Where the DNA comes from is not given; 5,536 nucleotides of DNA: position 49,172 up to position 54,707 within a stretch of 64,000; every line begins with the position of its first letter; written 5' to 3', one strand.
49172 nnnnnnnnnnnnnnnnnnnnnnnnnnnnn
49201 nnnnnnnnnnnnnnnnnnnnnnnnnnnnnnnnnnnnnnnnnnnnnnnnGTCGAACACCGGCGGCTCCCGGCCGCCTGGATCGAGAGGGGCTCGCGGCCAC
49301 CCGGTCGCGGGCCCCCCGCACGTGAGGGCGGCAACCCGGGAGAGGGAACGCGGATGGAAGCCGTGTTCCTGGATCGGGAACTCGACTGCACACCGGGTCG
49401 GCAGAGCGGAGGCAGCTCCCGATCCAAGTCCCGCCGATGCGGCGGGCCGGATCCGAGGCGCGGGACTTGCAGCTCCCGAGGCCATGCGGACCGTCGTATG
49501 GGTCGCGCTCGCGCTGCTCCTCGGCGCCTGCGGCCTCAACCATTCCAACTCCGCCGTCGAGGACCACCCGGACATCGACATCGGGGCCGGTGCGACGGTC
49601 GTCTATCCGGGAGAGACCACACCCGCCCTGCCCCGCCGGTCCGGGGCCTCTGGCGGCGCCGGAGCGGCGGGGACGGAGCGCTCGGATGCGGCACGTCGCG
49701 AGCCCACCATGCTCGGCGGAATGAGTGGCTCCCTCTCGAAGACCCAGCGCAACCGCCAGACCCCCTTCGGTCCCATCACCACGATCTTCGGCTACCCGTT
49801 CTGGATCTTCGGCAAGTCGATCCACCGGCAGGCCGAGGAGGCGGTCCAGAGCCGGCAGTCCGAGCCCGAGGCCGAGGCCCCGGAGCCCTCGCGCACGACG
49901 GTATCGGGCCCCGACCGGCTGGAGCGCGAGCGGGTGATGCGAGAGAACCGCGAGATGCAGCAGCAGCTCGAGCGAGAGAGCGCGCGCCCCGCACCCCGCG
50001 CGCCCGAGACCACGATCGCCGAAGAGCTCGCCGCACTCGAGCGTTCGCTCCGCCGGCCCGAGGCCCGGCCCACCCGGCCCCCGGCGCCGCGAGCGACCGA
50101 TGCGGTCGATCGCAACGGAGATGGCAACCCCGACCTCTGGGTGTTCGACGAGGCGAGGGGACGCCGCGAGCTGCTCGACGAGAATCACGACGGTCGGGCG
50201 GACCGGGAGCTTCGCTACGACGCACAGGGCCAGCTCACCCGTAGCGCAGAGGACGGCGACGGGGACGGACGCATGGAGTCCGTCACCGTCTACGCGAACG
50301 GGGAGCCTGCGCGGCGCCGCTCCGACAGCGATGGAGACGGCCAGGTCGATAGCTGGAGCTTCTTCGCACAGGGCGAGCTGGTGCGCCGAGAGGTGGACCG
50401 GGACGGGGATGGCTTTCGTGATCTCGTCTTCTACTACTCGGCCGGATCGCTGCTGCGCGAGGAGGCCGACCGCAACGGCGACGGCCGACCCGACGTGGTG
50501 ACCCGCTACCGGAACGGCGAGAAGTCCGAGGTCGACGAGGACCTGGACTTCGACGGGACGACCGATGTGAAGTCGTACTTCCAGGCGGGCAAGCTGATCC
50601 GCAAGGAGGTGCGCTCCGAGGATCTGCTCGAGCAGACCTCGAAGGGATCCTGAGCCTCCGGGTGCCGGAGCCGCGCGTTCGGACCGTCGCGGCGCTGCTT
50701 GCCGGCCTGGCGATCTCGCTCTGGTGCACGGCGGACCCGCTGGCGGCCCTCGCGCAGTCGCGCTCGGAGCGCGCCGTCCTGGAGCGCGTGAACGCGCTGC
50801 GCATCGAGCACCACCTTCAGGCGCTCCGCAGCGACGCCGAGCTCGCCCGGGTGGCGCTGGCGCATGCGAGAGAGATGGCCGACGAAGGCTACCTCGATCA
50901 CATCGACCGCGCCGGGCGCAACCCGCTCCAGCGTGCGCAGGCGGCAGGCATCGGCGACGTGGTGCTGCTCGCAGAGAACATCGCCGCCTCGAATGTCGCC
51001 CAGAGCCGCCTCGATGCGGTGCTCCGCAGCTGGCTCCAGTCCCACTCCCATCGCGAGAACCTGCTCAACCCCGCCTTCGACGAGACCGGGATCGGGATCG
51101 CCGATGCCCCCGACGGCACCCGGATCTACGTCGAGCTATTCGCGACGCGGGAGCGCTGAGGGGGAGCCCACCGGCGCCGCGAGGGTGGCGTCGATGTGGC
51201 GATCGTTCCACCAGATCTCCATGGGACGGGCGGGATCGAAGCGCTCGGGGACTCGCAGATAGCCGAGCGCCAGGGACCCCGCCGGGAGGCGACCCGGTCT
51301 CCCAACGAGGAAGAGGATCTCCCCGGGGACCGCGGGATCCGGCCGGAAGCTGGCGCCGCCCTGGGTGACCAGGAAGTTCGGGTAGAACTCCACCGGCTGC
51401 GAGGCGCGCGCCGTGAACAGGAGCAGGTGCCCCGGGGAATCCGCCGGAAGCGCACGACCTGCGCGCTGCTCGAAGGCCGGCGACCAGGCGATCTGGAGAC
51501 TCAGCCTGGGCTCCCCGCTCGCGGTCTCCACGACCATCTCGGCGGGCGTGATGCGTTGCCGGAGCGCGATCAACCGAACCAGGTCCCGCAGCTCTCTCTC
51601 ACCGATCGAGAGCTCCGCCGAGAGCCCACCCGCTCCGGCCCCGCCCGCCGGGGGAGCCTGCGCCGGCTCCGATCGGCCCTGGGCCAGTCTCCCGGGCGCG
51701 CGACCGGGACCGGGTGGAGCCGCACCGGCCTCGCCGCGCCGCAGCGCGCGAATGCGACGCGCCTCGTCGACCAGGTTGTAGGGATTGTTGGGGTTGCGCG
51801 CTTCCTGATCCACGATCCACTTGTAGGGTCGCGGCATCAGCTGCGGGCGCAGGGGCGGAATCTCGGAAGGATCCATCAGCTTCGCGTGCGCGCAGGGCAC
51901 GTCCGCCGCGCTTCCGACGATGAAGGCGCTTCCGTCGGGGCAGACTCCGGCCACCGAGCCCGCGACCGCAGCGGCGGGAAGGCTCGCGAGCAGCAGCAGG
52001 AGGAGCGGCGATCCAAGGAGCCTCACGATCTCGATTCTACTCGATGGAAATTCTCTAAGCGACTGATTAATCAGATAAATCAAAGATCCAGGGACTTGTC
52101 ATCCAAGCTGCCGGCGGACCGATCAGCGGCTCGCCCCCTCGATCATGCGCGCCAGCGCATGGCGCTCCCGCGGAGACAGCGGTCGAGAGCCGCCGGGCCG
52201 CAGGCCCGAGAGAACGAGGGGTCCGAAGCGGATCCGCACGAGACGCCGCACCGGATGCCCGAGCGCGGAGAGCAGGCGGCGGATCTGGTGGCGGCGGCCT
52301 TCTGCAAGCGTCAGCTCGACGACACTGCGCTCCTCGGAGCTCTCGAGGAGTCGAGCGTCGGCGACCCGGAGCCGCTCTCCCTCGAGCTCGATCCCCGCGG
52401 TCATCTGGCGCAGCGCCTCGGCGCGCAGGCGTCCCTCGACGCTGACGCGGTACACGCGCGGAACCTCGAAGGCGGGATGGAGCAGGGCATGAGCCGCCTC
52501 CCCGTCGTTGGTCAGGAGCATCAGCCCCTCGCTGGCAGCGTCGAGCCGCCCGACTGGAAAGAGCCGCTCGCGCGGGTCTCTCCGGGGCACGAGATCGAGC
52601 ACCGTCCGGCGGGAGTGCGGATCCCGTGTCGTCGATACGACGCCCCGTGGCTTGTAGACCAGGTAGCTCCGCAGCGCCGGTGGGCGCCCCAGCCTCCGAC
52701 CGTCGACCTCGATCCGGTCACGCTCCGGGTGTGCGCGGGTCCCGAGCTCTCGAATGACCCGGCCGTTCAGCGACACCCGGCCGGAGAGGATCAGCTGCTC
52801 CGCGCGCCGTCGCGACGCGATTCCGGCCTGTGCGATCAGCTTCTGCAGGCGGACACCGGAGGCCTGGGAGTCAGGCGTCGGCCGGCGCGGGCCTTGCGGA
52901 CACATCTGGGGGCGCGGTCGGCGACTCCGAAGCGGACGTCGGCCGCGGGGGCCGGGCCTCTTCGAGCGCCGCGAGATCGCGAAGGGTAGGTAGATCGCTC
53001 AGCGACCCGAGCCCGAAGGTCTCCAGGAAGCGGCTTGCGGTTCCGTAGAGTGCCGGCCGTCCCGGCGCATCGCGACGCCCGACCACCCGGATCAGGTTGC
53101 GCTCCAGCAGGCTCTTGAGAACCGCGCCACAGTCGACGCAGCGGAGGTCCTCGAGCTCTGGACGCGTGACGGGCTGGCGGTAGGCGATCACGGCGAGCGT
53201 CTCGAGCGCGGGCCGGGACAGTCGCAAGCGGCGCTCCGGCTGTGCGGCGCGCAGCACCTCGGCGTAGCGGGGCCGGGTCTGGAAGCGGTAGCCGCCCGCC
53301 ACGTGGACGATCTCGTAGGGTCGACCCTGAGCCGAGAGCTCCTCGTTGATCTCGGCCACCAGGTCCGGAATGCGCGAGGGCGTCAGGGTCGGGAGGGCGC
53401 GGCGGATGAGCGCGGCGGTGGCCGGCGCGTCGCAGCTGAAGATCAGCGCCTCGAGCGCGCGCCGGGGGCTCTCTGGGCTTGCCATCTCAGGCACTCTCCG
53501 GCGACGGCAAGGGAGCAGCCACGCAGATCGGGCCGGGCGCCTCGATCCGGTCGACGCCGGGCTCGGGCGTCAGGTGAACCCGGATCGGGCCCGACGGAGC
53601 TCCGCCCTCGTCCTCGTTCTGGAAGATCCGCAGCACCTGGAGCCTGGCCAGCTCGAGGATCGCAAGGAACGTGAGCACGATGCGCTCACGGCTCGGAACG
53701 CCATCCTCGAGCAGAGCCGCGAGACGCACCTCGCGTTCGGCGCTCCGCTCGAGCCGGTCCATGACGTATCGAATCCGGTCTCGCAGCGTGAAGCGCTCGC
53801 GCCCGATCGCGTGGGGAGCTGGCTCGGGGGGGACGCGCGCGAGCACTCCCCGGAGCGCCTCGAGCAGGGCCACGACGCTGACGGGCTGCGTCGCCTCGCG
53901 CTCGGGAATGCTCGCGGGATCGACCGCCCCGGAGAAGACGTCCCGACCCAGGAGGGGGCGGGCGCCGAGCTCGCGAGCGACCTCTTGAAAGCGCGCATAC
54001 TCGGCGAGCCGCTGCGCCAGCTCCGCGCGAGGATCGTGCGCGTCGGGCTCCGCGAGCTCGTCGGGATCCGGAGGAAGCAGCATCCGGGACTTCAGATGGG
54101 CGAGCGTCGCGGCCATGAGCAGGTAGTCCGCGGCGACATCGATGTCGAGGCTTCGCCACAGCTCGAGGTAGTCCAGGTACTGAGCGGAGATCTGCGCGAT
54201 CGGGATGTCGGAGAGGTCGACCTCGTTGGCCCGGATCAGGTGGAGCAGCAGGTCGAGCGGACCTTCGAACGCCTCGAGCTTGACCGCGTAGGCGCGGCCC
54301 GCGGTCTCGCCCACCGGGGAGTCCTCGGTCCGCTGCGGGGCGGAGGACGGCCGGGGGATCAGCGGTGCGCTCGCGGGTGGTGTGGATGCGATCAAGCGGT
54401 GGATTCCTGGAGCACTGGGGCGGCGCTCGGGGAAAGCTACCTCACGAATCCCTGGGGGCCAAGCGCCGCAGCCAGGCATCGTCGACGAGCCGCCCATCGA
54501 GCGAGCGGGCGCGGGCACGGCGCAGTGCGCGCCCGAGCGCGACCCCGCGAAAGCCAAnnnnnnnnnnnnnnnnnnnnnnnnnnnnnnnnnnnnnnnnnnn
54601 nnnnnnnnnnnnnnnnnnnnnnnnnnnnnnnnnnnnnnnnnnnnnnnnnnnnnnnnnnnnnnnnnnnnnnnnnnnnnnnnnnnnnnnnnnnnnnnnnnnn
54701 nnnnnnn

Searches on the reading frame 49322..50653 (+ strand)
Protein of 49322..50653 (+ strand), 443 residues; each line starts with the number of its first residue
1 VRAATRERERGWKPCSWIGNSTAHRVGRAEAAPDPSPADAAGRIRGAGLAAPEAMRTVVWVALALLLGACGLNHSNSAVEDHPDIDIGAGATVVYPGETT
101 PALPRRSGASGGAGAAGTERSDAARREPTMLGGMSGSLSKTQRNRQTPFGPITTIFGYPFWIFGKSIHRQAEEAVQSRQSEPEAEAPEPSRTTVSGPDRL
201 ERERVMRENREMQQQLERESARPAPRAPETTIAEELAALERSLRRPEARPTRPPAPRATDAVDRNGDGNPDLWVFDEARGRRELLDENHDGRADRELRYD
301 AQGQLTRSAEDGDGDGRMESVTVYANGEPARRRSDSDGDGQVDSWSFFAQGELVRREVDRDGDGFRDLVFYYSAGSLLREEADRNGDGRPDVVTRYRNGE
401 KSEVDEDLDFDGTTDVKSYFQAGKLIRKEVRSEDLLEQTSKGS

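Call 30: search_protein_families(library=pfam, proteins=[window:49322-50653:+], max_evalue=0.001)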
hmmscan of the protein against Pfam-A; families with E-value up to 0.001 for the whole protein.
window:49322-50653:+ (443 aa): 1 family
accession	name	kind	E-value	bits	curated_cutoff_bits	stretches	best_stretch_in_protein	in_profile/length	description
PF20615.3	DUF6802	-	9.5e-05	22.8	27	0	304-365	28-89/102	Family of unknown function (DUF6802)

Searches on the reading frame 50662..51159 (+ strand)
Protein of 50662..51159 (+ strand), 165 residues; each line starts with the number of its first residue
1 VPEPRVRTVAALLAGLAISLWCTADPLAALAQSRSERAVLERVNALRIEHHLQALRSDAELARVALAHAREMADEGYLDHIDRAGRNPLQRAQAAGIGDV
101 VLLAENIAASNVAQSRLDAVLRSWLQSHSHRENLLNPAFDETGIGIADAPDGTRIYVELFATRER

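Call 30: search_protein_families(library=pfam, proteins=[window:50662-51159:+], max_evalue=0.001)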
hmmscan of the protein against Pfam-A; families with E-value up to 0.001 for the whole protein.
window:50662-51159:+ (165 aa): 1 family
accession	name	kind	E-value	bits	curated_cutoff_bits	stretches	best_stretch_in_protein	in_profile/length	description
PF00188.32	CAP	-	3.4e-18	67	21.1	1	40-157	1-114/117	Cysteine-rich secretory protein family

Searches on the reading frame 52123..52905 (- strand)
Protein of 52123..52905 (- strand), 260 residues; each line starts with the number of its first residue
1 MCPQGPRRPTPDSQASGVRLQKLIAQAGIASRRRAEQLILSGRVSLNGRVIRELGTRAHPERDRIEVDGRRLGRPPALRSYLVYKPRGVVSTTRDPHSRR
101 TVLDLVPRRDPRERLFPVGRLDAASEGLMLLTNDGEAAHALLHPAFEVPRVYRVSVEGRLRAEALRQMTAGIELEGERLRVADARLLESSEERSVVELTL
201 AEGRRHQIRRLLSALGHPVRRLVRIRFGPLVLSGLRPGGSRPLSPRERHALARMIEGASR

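Call 30: search_protein_families(library=pfam, proteins=[window:52123-52905:-], max_evalue=0.001)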
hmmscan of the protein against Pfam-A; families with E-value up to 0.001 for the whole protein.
window:52123-52905:- (260 aa): 2 families
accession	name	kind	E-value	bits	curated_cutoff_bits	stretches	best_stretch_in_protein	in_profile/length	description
PF00849.27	PseudoU_synth_2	-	7.2e-24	85.2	26.8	1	81-214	3-152/152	RNA pseudouridylate synthase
PF01479.30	S4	-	4e-11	42.9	22.8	1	18-60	1-44/48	S4 domain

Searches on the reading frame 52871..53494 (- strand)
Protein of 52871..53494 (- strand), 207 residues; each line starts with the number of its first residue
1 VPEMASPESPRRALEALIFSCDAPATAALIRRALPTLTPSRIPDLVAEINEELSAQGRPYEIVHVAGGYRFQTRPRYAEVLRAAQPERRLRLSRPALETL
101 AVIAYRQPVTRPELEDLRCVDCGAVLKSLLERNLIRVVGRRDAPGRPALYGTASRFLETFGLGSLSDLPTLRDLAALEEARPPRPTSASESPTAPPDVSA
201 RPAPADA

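Call 30: search_protein_families(library=pfam, proteins=[window:52871-53494:-], max_evalue=0.001)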
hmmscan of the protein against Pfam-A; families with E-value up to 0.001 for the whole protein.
window:52871-53494:- (207 aa): 1 family
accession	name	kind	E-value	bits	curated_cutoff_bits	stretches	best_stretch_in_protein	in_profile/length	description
PF04079.22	SMC_ScpB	-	2.9e-47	160.7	27.4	1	13-171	2-160/160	Segregation and condensation complex subunit ScpB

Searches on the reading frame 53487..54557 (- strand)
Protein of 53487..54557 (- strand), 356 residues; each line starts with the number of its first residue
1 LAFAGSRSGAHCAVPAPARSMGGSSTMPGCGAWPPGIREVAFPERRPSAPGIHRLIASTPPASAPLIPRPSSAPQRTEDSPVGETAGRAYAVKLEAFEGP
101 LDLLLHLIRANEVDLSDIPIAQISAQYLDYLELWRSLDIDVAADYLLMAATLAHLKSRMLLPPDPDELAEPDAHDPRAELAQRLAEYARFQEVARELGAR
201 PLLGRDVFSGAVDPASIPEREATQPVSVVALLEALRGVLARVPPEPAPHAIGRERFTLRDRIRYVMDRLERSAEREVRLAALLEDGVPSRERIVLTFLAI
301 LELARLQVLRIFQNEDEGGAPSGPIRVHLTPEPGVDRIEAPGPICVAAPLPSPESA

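Call 30: search_protein_families(library=pfam, proteins=[window:53487-54557:-], max_evalue=0.001)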
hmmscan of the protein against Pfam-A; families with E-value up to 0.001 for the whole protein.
window:53487-54557:- (356 aa): 1 family
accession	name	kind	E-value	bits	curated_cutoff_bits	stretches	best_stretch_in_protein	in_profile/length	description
PF02616.19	SMC_ScpA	-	8.9e-24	85.2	24.6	1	107-316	1-223/232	Segregation and condensation protein ScpA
